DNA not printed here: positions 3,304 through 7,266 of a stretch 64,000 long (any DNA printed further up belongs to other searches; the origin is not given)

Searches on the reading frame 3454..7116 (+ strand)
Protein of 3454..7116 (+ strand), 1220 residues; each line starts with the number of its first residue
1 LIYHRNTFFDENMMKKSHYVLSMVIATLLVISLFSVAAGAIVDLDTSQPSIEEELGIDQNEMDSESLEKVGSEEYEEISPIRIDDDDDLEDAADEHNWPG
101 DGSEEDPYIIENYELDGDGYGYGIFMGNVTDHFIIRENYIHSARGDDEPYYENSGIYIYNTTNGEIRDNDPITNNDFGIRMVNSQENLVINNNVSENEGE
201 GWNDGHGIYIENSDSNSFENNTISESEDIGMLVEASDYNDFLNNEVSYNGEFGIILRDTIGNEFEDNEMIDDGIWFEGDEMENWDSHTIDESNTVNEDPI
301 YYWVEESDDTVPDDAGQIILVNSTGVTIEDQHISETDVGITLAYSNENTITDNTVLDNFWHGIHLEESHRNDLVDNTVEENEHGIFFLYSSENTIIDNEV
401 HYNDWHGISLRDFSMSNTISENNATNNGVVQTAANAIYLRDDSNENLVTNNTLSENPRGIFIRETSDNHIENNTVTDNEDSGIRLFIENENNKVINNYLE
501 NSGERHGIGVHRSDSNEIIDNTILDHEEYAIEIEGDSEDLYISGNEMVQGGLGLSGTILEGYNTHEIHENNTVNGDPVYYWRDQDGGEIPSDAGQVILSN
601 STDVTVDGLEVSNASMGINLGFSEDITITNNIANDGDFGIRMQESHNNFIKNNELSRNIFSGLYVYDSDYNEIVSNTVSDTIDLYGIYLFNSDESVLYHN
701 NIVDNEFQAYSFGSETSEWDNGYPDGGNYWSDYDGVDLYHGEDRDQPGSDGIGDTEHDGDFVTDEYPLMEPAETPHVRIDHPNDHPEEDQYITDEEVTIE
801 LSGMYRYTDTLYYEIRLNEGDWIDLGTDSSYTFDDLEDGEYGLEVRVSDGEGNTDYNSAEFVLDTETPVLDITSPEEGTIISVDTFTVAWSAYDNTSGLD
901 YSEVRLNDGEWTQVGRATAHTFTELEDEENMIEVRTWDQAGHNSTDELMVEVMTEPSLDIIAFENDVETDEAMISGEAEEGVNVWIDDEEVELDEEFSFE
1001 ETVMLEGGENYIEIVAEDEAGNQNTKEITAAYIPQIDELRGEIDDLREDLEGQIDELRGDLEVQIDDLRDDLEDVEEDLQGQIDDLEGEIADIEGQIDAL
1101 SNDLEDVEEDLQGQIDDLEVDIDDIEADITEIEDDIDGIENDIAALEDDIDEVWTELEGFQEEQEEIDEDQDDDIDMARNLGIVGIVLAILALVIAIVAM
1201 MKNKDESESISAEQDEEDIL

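Call 42: search_protein_families(library=pfam, proteins=[window:3454-7116:+], max_evalue=0.00001)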
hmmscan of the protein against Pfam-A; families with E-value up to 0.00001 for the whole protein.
window:3454-7116:+ (1220 aa): 8 families
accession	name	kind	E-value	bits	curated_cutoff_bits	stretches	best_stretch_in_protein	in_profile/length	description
PF05048.19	NosD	-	4.7e-69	232.5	23.6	4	596-735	63-212/212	Periplasmic copper-binding protein (NosD)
PF13229.12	Beta_helix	-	1.2e-60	204.2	25.9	5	384-546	2-157/158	Right handed beta helix region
PF19077.6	Big_13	-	1.8e-09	38.4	27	0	787-865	19-102/102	Bacterial Ig-like domain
PF09136.16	Glucodextran_B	-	5.4e-09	36.3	27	0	973-1029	20-78/83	Glucodextranase, domain B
PF04513.17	Baculo_PEP_C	-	1.3e-08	35.4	38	0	1027-1096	31-100/140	Baculovirus polyhedron envelope protein, PEP, C terminus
PF07495.19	Y_Y_Y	-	5.6e-08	33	26.6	0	810-861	7-60/65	Y_Y_Y domain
PF01442.23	Apolipoprotein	-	7.6e-06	26.2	90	0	1023-1124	66-176/190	Apolipoprotein A1/A4/E domain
PF07889.17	DUF1664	-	8e-06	26.3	34.6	0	1089-1171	42-124/124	Protein of unknown function (DUF1664)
